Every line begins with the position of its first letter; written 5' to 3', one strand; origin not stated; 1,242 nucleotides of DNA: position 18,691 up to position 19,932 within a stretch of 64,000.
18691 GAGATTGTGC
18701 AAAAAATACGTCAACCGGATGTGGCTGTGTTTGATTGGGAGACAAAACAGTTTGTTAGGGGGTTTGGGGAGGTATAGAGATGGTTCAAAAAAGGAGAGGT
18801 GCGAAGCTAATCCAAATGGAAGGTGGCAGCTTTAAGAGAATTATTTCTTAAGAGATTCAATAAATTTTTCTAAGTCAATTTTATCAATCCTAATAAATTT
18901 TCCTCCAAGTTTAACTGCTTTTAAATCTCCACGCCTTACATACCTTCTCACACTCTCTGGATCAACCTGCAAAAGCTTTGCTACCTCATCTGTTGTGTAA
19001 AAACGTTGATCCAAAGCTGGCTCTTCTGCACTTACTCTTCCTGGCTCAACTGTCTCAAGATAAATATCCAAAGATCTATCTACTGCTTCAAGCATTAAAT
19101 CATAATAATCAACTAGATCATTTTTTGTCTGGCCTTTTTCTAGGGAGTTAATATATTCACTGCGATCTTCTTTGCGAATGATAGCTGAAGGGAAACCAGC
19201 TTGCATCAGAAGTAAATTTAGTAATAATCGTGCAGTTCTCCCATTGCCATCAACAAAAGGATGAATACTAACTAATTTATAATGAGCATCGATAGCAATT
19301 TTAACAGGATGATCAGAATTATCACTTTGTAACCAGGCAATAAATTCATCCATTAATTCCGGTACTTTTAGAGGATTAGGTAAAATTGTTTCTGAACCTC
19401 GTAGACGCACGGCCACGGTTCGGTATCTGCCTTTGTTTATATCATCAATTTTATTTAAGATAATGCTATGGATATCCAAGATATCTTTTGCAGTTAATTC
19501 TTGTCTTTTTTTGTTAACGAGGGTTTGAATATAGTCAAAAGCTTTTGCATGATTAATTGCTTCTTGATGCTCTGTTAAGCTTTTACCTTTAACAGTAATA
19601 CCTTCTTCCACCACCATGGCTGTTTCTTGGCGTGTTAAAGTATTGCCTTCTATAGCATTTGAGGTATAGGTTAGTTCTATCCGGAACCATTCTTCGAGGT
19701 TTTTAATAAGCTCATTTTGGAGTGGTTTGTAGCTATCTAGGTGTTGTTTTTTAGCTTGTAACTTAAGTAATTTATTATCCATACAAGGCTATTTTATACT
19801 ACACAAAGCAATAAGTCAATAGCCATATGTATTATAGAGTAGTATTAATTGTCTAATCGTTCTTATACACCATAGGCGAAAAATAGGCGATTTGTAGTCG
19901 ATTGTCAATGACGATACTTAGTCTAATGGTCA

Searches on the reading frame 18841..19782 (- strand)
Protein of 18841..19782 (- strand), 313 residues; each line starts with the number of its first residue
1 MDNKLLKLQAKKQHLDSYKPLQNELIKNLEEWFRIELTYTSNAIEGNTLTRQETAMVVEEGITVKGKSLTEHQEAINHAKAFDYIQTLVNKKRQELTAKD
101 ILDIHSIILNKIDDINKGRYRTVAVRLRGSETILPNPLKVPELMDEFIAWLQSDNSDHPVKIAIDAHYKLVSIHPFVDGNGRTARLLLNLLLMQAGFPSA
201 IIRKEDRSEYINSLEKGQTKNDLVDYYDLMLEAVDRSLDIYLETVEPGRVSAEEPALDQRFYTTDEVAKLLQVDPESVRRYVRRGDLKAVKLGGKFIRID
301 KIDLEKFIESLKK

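Call 103: search_protein_families(library=pfam, proteins=[window:18841-19782:-], max_evalue=0.001)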
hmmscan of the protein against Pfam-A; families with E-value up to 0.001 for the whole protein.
window:18841-19782:- (313 aa): 2 families
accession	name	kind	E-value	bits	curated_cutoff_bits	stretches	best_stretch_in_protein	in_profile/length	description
PF02661.23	Fic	-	2e-25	89.9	24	1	96-192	2-93/93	Fic/DOC family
PF12728.13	HTH_17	-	3.1e-15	56.6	27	1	261-310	1-49/51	Helix-turn-helix domain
